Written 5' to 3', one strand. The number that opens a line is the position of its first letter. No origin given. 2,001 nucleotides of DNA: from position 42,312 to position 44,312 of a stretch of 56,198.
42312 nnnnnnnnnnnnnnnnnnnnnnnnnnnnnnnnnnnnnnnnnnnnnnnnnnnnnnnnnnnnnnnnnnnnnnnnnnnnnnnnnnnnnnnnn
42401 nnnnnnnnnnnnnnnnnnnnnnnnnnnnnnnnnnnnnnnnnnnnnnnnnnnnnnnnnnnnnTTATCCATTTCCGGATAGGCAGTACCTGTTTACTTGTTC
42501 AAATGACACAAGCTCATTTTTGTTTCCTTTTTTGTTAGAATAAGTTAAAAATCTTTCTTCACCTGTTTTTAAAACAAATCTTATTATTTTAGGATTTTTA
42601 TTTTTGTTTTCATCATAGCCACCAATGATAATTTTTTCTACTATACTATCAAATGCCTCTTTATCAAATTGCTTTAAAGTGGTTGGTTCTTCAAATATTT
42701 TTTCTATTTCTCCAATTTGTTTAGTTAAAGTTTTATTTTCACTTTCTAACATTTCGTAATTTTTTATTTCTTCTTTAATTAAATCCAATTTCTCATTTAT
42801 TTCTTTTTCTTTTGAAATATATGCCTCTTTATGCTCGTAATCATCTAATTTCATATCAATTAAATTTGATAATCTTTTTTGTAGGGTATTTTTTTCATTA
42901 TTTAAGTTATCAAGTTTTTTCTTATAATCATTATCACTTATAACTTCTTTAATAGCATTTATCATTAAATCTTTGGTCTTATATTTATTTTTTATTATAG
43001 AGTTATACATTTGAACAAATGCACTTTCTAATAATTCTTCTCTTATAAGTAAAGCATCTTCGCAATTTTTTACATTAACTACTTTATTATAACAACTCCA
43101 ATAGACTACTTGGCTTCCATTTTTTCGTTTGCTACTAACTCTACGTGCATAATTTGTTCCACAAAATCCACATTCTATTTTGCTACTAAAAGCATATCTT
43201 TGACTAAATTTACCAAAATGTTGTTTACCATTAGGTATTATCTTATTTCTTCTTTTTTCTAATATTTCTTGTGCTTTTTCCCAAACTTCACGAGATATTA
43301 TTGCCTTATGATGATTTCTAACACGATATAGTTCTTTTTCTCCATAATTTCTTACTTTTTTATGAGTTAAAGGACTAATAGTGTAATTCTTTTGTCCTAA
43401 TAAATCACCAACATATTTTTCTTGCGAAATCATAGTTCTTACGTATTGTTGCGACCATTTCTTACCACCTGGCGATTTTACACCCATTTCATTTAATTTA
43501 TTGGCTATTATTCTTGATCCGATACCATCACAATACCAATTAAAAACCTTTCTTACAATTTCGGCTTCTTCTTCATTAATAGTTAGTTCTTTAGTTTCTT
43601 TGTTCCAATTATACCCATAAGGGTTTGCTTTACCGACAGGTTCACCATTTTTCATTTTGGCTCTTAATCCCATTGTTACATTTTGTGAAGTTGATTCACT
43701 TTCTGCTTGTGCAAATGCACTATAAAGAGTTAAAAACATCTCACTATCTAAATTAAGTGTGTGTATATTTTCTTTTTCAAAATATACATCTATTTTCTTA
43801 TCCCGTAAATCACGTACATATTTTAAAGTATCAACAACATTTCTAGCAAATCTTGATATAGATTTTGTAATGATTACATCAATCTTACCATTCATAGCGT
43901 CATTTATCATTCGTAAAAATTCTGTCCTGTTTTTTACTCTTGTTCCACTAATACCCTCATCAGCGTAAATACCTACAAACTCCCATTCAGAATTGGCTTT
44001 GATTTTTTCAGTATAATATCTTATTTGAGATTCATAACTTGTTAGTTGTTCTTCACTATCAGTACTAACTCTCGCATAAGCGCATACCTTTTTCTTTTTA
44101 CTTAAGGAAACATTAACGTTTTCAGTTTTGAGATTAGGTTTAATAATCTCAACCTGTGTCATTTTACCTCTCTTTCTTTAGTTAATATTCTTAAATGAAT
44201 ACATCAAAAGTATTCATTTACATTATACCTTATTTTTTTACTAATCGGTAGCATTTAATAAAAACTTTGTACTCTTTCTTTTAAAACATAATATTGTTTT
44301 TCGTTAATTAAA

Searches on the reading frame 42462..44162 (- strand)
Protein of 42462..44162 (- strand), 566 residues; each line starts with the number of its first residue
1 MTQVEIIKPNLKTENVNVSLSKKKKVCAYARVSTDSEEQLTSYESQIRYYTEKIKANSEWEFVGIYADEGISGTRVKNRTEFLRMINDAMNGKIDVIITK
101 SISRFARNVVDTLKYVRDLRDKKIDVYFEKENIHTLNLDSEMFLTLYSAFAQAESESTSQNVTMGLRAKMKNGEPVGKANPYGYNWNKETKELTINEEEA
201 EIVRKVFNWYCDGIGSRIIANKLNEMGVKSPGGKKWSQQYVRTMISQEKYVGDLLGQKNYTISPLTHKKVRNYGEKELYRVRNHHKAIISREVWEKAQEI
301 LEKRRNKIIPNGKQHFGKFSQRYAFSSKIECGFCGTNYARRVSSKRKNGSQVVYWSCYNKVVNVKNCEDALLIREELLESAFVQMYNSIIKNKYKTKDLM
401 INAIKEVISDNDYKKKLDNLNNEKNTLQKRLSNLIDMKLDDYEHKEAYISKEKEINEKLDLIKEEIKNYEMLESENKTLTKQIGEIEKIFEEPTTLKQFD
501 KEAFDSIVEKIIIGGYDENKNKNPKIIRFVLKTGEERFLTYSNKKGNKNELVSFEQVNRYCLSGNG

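Call 87: search_protein_families(library=pfam, proteins=[window:42462-44162:-], max_evalue=0.001)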
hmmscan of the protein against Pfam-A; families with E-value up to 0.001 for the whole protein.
window:42462-44162:- (566 aa): 3 families
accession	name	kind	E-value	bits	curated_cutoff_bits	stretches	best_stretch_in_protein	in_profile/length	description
PF00239.26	Resolvase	-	8.1e-33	114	23.3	1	27-174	2-144/145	Resolvase, N terminal domain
PF07508.19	Recombinase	-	4.2e-27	94.8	21.1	1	197-304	1-102/102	Recombinase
PF13408.12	Zn_ribbon_recom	-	3.9e-09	37.2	25.3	1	325-386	2-57/58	Recombinase zinc beta ribbon domain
